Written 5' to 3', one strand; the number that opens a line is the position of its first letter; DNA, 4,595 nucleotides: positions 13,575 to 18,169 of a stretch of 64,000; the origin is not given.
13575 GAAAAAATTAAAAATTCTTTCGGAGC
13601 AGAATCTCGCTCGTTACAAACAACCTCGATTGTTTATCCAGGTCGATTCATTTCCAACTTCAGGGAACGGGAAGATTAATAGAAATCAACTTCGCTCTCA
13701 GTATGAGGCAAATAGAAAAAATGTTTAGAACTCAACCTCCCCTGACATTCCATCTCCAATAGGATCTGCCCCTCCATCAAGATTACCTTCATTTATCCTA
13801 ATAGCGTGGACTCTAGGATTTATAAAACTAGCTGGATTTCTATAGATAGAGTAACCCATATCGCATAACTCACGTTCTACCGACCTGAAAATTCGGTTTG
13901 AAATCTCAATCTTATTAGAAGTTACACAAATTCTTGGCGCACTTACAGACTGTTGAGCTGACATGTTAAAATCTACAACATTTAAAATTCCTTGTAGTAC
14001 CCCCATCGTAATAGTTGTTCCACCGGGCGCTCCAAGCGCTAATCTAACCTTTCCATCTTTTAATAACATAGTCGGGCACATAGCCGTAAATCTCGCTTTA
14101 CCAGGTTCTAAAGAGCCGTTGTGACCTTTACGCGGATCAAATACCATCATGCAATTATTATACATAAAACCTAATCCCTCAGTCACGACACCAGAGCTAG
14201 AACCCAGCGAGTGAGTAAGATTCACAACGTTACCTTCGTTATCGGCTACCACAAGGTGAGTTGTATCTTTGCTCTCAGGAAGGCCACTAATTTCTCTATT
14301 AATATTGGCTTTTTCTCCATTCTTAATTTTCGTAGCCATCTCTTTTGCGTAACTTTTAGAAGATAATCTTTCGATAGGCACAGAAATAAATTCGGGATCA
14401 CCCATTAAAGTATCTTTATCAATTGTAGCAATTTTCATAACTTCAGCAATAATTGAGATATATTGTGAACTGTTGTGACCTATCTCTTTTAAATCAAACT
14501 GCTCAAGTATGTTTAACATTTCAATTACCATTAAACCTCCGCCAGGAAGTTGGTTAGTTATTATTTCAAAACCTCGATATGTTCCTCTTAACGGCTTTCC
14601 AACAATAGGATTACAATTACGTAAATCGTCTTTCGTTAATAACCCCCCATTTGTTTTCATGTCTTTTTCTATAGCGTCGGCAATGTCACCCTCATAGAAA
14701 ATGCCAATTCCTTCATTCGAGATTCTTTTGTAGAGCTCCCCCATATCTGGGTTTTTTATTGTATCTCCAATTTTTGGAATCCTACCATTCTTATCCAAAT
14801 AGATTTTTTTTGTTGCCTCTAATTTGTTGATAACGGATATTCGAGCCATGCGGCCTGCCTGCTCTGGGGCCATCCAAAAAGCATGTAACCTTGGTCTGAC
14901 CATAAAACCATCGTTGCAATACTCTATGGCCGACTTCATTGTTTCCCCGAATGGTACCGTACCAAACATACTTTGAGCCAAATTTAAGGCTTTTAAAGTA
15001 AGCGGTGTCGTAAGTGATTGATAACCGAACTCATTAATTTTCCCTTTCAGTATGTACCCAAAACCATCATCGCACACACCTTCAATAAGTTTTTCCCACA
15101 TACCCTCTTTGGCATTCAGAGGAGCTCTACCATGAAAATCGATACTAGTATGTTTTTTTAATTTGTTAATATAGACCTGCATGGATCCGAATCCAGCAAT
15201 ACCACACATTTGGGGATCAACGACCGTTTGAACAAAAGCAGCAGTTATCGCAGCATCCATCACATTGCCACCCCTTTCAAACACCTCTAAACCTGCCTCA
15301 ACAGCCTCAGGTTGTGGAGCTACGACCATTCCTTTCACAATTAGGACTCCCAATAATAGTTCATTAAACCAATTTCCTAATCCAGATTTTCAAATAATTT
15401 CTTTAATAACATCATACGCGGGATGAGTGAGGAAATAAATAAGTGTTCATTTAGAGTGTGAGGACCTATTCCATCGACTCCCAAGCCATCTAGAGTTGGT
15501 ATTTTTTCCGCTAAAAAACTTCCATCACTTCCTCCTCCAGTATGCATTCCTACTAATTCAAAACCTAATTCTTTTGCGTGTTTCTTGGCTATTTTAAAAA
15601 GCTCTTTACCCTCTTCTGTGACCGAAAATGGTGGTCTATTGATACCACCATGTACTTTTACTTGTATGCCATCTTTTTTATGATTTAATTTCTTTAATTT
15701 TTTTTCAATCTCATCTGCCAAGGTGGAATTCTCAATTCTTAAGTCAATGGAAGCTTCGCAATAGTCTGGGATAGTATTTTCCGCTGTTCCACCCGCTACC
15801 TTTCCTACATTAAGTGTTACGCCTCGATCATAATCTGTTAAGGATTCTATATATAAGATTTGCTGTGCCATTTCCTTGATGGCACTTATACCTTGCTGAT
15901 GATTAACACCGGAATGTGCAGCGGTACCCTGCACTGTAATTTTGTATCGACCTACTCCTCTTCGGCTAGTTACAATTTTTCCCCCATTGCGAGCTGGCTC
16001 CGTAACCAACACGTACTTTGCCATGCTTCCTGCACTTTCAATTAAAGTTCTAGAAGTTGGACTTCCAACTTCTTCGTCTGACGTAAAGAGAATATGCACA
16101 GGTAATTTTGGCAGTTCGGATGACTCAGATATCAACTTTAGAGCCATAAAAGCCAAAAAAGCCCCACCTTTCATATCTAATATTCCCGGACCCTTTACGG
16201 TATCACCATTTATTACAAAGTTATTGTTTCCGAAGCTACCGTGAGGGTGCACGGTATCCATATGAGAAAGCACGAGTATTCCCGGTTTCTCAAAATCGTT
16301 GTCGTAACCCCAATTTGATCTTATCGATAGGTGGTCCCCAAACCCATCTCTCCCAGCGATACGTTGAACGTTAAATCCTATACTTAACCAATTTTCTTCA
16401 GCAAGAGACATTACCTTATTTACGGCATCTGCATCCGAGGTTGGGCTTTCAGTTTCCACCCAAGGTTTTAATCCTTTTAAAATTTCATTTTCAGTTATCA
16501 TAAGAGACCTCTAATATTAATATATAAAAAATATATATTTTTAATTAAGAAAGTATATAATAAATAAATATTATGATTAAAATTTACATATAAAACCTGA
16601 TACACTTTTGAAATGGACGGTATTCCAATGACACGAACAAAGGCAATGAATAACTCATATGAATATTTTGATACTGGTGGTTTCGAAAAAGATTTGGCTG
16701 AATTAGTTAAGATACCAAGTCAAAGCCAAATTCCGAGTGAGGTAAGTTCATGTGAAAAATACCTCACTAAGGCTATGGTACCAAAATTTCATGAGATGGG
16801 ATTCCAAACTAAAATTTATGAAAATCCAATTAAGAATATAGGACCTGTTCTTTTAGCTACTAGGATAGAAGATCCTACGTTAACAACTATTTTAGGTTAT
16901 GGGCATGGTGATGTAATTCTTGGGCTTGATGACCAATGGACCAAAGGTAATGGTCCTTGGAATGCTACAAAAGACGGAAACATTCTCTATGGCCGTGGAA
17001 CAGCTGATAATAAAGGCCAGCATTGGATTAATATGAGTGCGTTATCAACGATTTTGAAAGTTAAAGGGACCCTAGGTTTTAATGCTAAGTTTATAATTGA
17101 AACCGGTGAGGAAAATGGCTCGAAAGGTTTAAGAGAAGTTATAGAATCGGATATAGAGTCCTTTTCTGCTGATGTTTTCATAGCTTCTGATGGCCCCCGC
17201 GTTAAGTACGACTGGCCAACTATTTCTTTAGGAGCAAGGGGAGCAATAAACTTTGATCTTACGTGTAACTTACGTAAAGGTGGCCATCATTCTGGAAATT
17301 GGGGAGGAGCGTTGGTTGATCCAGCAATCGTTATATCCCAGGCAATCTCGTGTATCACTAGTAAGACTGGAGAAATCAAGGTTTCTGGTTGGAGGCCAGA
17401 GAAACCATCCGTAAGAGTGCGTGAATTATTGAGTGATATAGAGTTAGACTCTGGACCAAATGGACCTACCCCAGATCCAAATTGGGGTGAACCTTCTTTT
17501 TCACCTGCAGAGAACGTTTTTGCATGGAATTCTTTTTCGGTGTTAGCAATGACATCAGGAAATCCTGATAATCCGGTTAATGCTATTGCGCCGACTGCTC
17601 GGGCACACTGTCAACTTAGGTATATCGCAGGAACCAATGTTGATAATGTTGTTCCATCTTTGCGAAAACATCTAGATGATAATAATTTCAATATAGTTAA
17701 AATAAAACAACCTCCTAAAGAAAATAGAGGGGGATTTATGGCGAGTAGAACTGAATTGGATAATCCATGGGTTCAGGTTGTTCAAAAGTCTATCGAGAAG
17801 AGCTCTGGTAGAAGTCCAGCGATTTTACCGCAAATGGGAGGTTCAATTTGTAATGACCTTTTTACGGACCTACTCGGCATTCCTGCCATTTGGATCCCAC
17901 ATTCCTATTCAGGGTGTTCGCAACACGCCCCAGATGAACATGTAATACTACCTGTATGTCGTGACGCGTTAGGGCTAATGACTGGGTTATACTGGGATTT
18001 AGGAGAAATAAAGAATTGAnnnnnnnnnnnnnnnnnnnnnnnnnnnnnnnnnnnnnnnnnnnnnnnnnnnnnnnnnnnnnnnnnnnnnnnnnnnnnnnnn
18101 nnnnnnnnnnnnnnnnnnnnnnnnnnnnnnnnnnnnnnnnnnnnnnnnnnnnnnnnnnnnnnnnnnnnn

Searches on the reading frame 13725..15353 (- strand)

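Call 58: search_protein_families(library=pfam, proteins=[window:13725-15353:-], max_evalue=0.00001)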
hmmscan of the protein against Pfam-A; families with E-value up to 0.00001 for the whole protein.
window:13725-15353:- (542 aa): 1 family
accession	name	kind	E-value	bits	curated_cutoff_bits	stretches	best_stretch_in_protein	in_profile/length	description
PF01019.26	G_glu_transpept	-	1.1e-115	387.9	27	1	23-535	2-512/512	Gamma-glutamyltranspeptidase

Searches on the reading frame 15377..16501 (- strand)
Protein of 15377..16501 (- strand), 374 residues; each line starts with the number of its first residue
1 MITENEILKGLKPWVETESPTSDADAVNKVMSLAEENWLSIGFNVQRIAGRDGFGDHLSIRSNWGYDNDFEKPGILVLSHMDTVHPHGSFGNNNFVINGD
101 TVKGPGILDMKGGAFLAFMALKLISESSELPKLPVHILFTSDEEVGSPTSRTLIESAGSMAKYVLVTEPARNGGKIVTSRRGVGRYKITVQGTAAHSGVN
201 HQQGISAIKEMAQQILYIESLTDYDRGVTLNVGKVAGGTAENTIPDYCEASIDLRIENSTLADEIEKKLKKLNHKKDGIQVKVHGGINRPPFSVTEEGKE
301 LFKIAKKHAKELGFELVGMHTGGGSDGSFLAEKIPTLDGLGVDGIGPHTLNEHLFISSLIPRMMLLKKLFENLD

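Call 58: search_protein_families(library=pfam, proteins=[window:15377-16501:-], max_evalue=0.00001)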
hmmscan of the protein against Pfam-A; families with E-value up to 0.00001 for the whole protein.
window:15377-16501:- (374 aa): 2 families
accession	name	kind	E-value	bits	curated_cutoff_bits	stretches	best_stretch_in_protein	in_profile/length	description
PF01546.33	Peptidase_M20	-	2.5e-24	86.8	24.6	1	77-371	2-205/206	Peptidase family M20/M25/M40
PF07687.19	M20_dimer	-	3e-22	79.1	21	1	179-272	2-98/107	Peptidase dimerisation domain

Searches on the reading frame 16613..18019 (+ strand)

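Call 58: search_protein_families(library=pfam, proteins=[window:16613-18019:+], max_evalue=0.00001)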
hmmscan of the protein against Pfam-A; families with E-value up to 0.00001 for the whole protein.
window:16613-18019:+ (468 aa): 1 family
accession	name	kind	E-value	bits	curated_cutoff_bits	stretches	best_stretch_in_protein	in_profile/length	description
PF01546.33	Peptidase_M20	-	9.6e-16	58.7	24.6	1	96-455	3-199/206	Peptidase family M20/M25/M40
